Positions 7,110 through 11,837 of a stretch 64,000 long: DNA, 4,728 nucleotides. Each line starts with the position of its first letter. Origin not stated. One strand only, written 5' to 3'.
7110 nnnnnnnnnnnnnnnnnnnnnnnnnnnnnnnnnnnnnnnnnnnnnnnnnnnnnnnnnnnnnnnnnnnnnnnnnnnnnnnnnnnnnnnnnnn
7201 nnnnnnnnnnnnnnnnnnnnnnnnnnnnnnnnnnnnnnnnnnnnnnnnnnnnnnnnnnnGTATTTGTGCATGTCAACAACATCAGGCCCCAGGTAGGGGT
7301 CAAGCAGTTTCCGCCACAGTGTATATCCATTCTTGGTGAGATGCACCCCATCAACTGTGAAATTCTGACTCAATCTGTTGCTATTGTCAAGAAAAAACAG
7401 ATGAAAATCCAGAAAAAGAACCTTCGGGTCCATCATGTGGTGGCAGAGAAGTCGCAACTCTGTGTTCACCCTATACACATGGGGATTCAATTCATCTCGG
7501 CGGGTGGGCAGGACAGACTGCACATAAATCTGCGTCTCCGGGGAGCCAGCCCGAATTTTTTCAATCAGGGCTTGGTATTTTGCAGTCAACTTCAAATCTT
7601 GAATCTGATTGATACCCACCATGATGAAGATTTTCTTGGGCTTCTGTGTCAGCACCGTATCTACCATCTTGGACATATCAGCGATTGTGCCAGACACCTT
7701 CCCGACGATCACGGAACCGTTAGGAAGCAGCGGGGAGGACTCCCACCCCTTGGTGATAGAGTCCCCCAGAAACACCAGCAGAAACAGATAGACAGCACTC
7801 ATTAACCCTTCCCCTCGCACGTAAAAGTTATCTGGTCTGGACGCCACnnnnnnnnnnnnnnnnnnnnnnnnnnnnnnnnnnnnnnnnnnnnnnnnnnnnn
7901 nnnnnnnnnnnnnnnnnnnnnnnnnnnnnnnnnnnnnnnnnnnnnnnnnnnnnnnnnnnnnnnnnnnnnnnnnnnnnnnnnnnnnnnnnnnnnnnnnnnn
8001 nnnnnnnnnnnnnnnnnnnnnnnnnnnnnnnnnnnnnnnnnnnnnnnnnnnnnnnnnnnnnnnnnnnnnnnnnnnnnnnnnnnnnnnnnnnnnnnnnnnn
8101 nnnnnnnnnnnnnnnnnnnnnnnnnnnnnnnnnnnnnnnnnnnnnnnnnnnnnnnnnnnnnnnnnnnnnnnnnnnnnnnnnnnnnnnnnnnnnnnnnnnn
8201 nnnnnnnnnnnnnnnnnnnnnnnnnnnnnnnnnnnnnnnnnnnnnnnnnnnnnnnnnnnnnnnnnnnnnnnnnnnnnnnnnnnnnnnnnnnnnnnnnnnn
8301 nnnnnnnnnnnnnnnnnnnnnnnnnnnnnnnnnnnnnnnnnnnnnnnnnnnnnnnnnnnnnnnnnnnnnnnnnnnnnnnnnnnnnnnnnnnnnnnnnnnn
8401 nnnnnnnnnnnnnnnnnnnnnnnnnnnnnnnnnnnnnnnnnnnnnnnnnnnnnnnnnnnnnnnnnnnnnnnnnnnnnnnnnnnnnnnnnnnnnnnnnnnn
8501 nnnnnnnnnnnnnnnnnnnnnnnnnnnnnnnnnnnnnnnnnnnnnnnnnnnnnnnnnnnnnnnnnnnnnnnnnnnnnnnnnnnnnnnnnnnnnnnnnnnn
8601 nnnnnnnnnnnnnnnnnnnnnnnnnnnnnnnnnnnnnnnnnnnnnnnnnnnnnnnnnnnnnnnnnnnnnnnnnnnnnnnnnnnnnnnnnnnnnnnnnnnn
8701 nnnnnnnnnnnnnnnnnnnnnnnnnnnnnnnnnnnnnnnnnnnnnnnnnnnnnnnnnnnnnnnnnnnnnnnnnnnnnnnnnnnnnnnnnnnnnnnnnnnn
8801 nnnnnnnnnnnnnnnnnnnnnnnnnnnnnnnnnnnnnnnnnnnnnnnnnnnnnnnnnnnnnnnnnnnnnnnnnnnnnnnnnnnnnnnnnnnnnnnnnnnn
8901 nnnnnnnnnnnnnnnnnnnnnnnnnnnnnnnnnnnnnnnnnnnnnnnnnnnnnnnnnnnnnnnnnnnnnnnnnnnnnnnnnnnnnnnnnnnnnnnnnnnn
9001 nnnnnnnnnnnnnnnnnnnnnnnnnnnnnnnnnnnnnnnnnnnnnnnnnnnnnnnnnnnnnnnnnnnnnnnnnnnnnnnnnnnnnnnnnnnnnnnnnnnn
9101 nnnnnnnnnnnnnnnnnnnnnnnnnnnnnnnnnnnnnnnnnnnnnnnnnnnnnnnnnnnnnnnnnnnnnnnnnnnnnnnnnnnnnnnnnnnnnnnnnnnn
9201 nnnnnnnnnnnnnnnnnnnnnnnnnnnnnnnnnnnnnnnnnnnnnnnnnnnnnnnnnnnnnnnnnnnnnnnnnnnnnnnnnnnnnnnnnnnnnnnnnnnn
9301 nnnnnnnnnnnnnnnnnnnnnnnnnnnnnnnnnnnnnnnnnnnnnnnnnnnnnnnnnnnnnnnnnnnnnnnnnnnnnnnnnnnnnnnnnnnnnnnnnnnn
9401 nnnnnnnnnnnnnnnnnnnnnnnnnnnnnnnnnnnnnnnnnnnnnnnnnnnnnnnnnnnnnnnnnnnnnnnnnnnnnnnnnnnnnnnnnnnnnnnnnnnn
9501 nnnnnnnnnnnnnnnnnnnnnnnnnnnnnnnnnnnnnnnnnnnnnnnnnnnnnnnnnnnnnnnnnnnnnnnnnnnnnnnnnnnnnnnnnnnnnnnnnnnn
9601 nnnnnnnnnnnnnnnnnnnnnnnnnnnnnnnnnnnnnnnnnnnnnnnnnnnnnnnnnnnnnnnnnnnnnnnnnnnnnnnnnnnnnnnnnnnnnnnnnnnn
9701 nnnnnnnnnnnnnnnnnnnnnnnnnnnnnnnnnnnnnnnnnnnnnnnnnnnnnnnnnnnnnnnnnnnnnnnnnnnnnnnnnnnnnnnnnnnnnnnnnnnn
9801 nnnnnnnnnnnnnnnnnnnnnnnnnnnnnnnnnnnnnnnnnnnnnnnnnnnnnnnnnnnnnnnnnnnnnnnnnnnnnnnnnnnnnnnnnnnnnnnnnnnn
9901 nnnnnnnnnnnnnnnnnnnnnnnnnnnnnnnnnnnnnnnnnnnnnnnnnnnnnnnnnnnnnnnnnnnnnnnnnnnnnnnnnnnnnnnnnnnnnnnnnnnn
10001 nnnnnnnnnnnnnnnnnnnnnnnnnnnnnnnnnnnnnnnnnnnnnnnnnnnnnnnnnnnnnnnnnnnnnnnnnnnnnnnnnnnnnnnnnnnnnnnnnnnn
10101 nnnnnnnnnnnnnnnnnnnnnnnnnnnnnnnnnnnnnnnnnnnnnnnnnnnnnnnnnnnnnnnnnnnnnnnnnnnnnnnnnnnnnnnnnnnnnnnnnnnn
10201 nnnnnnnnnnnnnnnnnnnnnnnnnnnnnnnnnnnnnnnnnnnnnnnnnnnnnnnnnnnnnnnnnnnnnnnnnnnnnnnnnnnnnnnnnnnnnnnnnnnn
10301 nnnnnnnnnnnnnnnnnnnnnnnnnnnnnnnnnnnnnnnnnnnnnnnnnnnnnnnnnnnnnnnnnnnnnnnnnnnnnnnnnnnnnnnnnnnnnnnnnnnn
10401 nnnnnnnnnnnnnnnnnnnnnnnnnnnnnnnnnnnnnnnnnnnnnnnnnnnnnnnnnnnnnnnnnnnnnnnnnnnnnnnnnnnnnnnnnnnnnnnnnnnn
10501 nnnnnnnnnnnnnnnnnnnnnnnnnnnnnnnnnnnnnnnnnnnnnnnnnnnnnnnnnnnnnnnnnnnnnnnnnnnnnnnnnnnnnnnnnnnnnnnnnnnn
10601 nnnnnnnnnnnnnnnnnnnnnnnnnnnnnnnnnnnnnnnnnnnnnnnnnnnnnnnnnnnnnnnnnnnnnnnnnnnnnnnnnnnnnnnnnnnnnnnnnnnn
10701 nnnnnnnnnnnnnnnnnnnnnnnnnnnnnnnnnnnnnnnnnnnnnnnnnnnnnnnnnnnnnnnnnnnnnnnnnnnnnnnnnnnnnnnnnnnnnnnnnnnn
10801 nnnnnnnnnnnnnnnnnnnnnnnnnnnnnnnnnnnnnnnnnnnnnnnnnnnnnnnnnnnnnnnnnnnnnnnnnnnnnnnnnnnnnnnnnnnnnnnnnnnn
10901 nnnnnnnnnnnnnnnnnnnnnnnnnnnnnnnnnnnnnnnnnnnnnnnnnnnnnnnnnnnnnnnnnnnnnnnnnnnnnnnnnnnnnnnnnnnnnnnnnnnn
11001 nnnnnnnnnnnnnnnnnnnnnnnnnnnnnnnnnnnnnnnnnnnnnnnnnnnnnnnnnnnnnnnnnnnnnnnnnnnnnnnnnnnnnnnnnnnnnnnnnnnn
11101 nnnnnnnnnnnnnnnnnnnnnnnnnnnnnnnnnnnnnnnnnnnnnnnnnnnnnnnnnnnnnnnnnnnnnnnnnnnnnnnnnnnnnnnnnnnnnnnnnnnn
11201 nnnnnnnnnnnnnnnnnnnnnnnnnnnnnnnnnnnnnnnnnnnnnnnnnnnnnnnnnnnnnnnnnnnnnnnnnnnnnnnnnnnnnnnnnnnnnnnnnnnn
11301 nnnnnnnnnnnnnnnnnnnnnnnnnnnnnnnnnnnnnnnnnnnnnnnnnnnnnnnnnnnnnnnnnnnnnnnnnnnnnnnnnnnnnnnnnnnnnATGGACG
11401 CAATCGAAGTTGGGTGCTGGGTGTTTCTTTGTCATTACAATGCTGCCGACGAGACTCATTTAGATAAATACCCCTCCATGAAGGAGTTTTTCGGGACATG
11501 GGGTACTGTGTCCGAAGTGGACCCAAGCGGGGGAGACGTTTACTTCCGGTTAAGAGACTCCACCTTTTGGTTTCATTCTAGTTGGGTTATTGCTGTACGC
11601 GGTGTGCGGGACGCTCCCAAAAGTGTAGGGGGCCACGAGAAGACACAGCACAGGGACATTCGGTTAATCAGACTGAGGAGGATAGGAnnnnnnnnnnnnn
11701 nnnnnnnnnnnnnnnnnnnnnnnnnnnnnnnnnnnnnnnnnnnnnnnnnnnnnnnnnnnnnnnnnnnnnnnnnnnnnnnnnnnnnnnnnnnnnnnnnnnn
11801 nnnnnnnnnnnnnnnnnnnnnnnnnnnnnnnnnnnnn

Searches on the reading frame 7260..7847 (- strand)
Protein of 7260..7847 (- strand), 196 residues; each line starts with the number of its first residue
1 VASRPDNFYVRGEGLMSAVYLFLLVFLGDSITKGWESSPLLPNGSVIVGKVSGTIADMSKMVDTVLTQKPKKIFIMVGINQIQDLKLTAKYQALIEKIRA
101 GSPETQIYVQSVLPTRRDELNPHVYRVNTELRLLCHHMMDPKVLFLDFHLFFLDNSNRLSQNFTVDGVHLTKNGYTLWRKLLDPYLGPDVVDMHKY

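Call 17: search_protein_families(library=pfam, proteins=[window:7260-7847:-], max_evalue=0.01)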
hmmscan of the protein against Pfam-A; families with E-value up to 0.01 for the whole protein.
window:7260-7847:- (196 aa): 3 families
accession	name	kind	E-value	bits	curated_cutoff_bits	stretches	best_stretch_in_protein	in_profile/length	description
PF13472.12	Lipase_GDSL_2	-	8e-16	59.5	32.9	1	26-176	1-177/178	GDSL-like Lipase/Acylhydrolase family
PF00657.28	Lipase_GDSL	-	0.00011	22.8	23.6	0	55-178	61-204/208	GDSL-like Lipase/Acylhydrolase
PF14606.12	Lipase_GDSL_3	-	0.0021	18.8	27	1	52-180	42-171/178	GDSL-like Lipase/Acylhydrolase family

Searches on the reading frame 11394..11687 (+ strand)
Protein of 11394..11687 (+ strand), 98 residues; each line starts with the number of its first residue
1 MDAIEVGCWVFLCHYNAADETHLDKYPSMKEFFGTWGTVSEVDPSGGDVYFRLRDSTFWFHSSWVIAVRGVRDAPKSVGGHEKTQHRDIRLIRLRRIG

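Call 13: search_protein_families(library=pfam, proteins=[window:11394-11687:+], max_evalue=0.01)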
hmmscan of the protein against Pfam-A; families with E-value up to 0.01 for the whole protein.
window:11394-11687:+ (98 aa): 0 families

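Call 37: search_protein_families(library=phrogs, proteins=[window:11394-11687:+], max_evalue=0.01)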
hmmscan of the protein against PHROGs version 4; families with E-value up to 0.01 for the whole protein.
window:11394-11687:+ (98 aa): 0 families

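Call 67: find_homologous_proteins(query=A2, max_evalue=0.001)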
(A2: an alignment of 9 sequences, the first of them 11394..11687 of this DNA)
Query A2 (9 sequences) (98 aa, profile of the alignment): 5 proteins with E <= 0.001 among 564 candidates.
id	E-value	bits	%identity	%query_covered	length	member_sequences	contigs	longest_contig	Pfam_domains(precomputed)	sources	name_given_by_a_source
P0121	4.8e-27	112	30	69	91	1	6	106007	-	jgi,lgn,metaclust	metaclust:\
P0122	1.4e-25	107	100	100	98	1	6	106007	-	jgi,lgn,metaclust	metaclust:\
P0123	4.6e-23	99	33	46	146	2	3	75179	-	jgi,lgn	-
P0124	4.7e-20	90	34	48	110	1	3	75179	-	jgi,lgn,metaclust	metaclust:\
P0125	5.7e-11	60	40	26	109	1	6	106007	-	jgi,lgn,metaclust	metaclust:\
